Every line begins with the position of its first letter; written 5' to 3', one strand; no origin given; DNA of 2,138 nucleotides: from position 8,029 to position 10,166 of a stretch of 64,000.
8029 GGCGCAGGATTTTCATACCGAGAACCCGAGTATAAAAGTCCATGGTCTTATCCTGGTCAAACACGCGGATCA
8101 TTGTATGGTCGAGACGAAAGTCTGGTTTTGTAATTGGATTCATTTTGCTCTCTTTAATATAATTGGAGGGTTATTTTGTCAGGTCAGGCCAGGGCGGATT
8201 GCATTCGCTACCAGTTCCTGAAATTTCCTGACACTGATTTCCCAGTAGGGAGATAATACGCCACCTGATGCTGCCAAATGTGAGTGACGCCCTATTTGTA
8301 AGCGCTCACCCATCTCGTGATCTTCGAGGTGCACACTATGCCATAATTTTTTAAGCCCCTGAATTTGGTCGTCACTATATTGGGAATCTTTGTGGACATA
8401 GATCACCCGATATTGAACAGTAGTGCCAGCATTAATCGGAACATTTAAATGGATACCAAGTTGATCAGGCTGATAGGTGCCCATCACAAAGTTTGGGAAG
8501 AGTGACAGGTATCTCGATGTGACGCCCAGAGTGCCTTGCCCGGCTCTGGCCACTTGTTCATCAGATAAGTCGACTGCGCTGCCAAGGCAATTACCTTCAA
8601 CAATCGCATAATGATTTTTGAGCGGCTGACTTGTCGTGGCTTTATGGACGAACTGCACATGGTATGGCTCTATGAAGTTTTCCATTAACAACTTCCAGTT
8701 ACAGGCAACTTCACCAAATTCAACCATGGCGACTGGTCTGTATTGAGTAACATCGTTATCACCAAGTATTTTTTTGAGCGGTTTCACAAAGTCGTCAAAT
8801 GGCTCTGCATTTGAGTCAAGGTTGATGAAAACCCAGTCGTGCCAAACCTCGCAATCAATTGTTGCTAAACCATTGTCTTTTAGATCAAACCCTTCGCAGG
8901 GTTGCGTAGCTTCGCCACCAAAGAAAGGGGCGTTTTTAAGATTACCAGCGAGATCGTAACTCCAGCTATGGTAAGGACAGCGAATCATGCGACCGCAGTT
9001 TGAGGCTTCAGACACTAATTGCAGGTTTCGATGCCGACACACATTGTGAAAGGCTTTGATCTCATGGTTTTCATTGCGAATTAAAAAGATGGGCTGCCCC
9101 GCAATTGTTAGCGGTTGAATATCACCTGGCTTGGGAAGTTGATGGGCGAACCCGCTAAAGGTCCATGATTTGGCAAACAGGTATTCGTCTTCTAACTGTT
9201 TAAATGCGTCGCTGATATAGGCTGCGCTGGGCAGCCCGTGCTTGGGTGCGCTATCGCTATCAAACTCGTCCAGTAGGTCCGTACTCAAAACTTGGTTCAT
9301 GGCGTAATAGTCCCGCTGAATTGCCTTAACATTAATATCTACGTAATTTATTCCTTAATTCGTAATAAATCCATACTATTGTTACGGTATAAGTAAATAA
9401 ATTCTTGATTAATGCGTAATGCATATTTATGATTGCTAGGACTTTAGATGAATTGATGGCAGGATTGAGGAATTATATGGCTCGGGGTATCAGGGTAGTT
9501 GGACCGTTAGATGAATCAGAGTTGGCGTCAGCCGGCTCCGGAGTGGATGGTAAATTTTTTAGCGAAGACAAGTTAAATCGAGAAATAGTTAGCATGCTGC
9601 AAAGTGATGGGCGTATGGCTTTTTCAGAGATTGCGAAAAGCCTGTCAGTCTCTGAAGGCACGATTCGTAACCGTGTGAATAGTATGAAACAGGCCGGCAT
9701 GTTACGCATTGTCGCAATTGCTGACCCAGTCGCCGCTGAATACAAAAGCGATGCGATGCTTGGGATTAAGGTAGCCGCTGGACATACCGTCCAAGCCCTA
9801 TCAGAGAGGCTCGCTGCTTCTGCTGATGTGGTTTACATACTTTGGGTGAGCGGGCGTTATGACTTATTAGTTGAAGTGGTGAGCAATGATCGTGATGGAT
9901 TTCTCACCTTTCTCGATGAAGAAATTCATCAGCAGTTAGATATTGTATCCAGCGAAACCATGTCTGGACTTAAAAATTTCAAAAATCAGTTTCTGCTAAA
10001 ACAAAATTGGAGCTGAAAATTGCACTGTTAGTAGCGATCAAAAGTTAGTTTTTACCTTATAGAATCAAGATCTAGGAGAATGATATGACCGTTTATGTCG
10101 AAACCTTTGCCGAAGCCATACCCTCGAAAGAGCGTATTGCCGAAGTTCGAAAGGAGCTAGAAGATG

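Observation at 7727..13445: Compact Lrp-associated pathway built on a non-canonical GS-fold ligase: candidate undescribed amine/acid conjugation-catabolism system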

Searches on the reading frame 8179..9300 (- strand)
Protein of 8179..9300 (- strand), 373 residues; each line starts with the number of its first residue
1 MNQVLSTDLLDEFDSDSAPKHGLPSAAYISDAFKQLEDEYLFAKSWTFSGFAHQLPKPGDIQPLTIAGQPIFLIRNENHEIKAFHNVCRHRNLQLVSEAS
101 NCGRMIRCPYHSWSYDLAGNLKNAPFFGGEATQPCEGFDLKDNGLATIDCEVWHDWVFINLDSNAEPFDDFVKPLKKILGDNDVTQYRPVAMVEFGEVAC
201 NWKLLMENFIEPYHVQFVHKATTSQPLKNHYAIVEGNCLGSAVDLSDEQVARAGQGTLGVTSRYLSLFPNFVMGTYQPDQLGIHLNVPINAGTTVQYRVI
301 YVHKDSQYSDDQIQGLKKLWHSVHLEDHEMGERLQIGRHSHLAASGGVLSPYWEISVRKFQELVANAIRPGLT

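Call 3: search_protein_families(library=pfam, proteins=[window:8179-9300:-], max_evalue=0.01)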
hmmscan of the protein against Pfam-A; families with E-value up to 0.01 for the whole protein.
window:8179-9300:- (373 aa): 3 families
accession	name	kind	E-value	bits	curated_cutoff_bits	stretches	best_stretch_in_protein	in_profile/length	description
PF00848.25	Ring_hydroxyl_A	-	1.6e-21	77.7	24.9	1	197-367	13-205/208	Ring hydroxylating alpha subunit (catalytic domain)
PF00355.32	Rieske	-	2.6e-18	66.1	20.3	1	46-126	2-80/88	Rieske [2Fe-2S] domain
PF19112.6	VanA_C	-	1e-06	29.5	23.5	1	198-226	1-29/193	Vanillate O-demethylase oxygenase C-terminal domain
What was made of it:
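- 8179..9300 (-): Rieske non-haem-iron oxygenase alpha subunit, group Va-like (CntA / choline-monooxygenase relatives); no reductase gene in the cluster. Pfam Rieske plus Ring_hydroxyl_A (call 3).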

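Call 4: search_protein_families(library=ncbifam, proteins=[window:8179-9300:-], max_evalue=0.01)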
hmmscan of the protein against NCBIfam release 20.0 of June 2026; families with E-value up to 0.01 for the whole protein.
window:8179-9300:- (373 aa): 7 families
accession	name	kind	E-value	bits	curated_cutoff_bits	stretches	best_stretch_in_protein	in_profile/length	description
NF058607.1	GlBtMonoOxGbcA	equivalog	1.5e-41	142.2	670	1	16-219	26-222/420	glycine betaine monooxygenase oxygenase subunit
NF041684.1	ant_diox_AndAc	equivalog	6.6e-25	87.6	750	1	25-223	25-226/418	anthranilate 1,2-dioxygenase large subunit AndAc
NF042946.1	3PPDioc_HcaE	equivalog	9.4e-25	87.5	830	1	26-222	19-217/450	3-phenylpropionate/cinnamic acid dioxygenase subunit alpha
TIGR03228.1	anthran_1_2_A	equivalog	2.7e-21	75.8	671.9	1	34-224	27-218/438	anthranilate 1,2-dioxygenase large subunit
TIGR03229.1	benzo_1_2_benA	equivalog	1.3e-18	67.1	780.95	1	27-221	20-217/433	benzoate 1,2-dioxygenase large subunit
NF052579.1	BetMthstMoxSdmAMthl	equivalog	7.7e-08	31.7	600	1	57-121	28-91/351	4beta-methylsterol monooxygenase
NF041683.1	ant_diox_AndAb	equivalog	0.0023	18.1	150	1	62-126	17-80/100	anthranilate 1,2-dioxygenase ferredoxin subunit AndAb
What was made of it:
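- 8179..9300 (-): Best NCBIfam match is GbcA, 142 bits, below cut-off 670 (call 4).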

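Call 17: search_solved_structures(query=window:8179-9300:-, max_evalue=0.00001)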
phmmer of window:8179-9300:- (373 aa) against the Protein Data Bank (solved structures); distinct sequences matched with E-value up to 0.00001: 34.
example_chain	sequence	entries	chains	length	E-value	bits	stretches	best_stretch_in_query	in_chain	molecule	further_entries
6y9c_A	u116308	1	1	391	2.1e-27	99.2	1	22-304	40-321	Carnitine monooxygenase oxygenase subunit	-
6y8j_A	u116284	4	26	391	2.9e-27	98.8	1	21-303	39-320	Carnitine monooxygenase oxygenase subunit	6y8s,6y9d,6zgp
9o71_A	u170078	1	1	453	9.3e-26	93.8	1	28-223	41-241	Phenylpropionate dioxygenase-like ring-hydroxylating dioxygenase large terminal subunit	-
3gzx_A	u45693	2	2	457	9.8e-26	93.7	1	24-215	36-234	Biphenyl dioxygenase subunit alpha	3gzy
7c8z_A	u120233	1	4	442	1.6e-25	93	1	24-220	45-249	Salicylate 5-hydroxylase, large oxygenase component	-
7yls_B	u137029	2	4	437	2.7e-25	92.3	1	28-223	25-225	Rieske (2Fe-2S) domain protein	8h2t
3n0q_A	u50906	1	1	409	6.9e-25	90.9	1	20-222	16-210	Putative aromatic-ring hydroxylating dioxygenase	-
1uli_A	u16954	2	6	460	2.1e-24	89.3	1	26-215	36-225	biphenyl dioxygenase large subunit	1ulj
1wql_A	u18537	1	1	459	2.4e-23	85.9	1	32-215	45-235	iron-sulfur protein large subunit of cumene dioxygenase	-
3en1_A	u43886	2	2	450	3.4e-23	85.4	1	27-215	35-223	Benzene 1,2-dioxygenase subunit alpha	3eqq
2xr8_A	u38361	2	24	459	1.3e-22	83.4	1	25-215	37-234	BIPHENYL DIOXYGENASE SUBUNIT ALPHA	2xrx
5aeu_A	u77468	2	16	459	1.4e-22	83.4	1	25-215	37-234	BIPHENYL DIOXYGENASE SUBUNIT ALPHA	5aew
2yfi_A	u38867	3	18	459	1.4e-22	83.4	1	25-215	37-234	BIPHENYL DIOXYGENASE SUBUNIT ALPHA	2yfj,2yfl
2xsh_A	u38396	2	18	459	1.4e-22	83.3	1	25-215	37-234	BIPHENYL DIOXYGENASE SUBUNIT ALPHA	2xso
3vca_A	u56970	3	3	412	4.4e-22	81.7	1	26-233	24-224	Ring-hydroxylating dioxygenase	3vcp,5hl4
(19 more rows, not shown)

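Call 27: search_solved_structures(query=window:8179-9300:-, max_evalue=1e-26, show_alignments=1)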
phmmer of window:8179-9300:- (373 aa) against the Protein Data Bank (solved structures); distinct sequences matched with E-value up to 1e-26: 2.
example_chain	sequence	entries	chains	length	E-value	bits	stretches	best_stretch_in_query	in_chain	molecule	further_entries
6y9c_A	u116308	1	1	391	2.1e-27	99.2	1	22-304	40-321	Carnitine monooxygenase oxygenase subunit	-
6y8j_A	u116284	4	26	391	2.9e-27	98.8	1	21-303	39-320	Carnitine monooxygenase oxygenase subunit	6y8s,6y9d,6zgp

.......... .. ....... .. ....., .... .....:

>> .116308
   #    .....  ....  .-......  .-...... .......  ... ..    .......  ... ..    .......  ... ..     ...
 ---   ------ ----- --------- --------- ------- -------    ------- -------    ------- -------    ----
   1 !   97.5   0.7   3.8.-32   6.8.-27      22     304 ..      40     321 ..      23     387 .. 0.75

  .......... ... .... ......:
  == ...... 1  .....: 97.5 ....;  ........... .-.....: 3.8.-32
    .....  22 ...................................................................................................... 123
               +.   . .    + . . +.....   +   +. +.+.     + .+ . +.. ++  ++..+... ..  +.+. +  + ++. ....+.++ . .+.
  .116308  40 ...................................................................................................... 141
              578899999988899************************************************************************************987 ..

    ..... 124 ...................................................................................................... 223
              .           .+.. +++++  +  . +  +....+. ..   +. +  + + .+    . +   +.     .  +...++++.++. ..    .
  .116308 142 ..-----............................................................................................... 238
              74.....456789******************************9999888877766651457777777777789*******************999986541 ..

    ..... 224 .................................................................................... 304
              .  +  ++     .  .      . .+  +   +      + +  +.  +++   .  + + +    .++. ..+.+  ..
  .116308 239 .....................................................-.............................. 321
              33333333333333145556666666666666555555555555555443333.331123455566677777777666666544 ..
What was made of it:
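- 8179..9300 (-): Best PDB match is carnitine monooxygenase CntA 6y9c, 99 bits (calls 17, 27).
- On Carnitine monooxygenase CntA: These residues align with His, Gly and Arg (call 27, mapped by hand; this part of the alignment is of lower confidence).
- CntA's carnitine-contacting residues are not kept (Tyr225 to His, Asn270 to Gly, Tyr295 to Arg; call 27), so the Rieske substrate is not carnitine itself. CntA's carnitine-binding residues are absent (call 27).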

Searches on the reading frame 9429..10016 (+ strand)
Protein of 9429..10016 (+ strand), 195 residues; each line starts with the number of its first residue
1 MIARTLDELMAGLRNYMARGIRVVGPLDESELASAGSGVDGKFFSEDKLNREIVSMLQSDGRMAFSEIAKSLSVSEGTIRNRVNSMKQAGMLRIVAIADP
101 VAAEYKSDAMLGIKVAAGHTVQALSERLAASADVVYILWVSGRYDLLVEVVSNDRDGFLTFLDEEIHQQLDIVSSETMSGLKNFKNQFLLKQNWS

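Call 3: search_protein_families(library=pfam, proteins=[window:9429-10016:+], max_evalue=0.01)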
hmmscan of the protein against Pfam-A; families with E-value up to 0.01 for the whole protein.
window:9429-10016:+ (195 aa): 15 families
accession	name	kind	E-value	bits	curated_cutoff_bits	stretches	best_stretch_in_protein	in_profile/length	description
PF13404.12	HTH_AsnC-type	-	2.9e-10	40.2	27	1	47-86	2-41/42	AsnC-type helix-turn-helix domain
PF13412.12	HTH_24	-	1.2e-09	38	21.9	1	47-92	2-47/48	Winged helix-turn-helix DNA-binding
PF01037.27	AsnC_trans_reg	-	5.2e-08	33.1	25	1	112-178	2-68/73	Lrp/AsnC ligand binding domain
PF12840.13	HTH_20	-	2.7e-07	30.9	27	1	47-94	3-50/51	Helix-turn-helix domain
PF08279.18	HTH_11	-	9.6e-07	29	25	1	51-97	3-49/55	HTH domain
PF01022.26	HTH_5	-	0.00012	22.3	22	1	51-92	5-45/47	Bacterial regulatory protein, arsR family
PF08220.18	HTH_DeoR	-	0.00015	21.9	21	1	52-92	4-44/57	DeoR-like helix-turn-helix domain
PF22451.2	NirdL-like_HTH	-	0.00064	19.7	27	0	65-93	19-47/47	Siroheme decarboxylase NirDL-like HTH domain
PF04545.22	Sigma70_r4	-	0.0031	17.4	24.1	1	51-83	10-41/50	Sigma-70, region 4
PF22482.2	AsnC_trans_reg_3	-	0.0046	17.5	24.4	1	121-169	24-71/95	PF0864 C-terminal dimeric alpha+beta barrel domain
PF03444.21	HrcA_DNA-bdg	-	0.0052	16.9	21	1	58-92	18-53/79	Winged helix-turn-helix transcription repressor, HrcA DNA-binding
PF09743.14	E3_UFM1_ligase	-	0.007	16.5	23.2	1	39-89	45-97/272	E3 UFM1-protein ligase 1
PF24034.1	DUF7343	-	0.0086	16.3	27.6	0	52-93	7-49/62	Domain of unknown function (DUF7343)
PF09339.16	HTH_IclR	-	0.009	16.2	22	0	59-93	15-49/52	IclR helix-turn-helix domain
PF12802.13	MarR_2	-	0.01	16.5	27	0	61-94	18-52/61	MarR family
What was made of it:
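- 9429..10016 (+): Lrp/AsnC-family transcription regulator (the N-terminal 45 aa may be over-called). HTH_AsnC-type and AsnC_trans_reg (call 3).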

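Call 4: search_protein_families(library=ncbifam, proteins=[window:9429-10016:+], max_evalue=0.01)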
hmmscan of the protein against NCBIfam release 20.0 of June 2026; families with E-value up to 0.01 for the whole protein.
window:9429-10016:+ (195 aa): 17 families
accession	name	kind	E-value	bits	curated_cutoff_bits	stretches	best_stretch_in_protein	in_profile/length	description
NF008384.0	PRK11179.1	equivalog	3.4e-19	69.2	227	1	45-183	6-145/153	transcriptional regulator AsnC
NF040947.1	trans_reg_LysM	equivalog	1.1e-15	57.6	180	1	47-163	2-116/136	HTH-type transcriptional regulator LysM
NF041396.1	TranRegLrp_Halo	equivalog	7.1e-12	45.4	190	1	47-183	4-139/149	HTH-type transcriptional regulator Lrp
NF041395.1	TranRegLrpA1_Halo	equivalog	8.4e-12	45.3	250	1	46-168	3-125/142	HTH-type transcriptional regulator LrpA1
NF053758.1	ChrTpTrnRegChrS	equivalog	2.7e-11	43.5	250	1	46-188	12-154/158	chromate efflux transcriptional regulator ChrS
NF040820.1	trans_reg_LrpA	equivalog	1.5e-10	41.1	250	1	47-164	3-120/141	HTH-type transcriptional regulator LrpA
TIGR01884.1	cas_HTH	subfamily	1.4e-05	24.6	60.2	1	48-92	142-186/202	CRISPR-associated CARF protein Csa3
NF040707.3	Siroheme_Dcarb_AhbB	equivalog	2.9e-05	23.8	125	1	64-135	15-86/146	siroheme decarboxylase subunit beta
NF008370.0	PRK11169.1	equivalog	0.00021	21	233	1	47-175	13-144/164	leucine-responsive transcriptional regulator Lrp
NF033789.1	repress_SdpR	subfamily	0.00026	20.8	100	1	47-92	7-51/79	autorepressor SdpR family transcription factor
NF040887.2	trans_reg_YciT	exception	0.00027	20.6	450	1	51-97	6-53/246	DNA-binding transcriptional regulator YciT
NF040708.3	Siroheme_Dcarb_AhbA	equivalog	0.00064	19.5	140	1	63-119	17-73/144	siroheme decarboxylase subunit alpha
NF041397.1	TranRegGlpR_Halo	equivalog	0.002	17.8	300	1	50-92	7-49/253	HTH-type transcriptional regulator GlpR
NF038251.1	AdcR_fam_Zn_TF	equivalog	0.0036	17.5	175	1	51-95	38-82/143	zinc-dependent MarR family transcriptional regulator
TIGR02663.1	nifX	equivalog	0.004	17.6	112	1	73-129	48-104/119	nitrogen fixation protein NifX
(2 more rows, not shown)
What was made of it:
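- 9429..10016 (+): AsnC PRK11179 69 bits, below cut-off (call 4).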
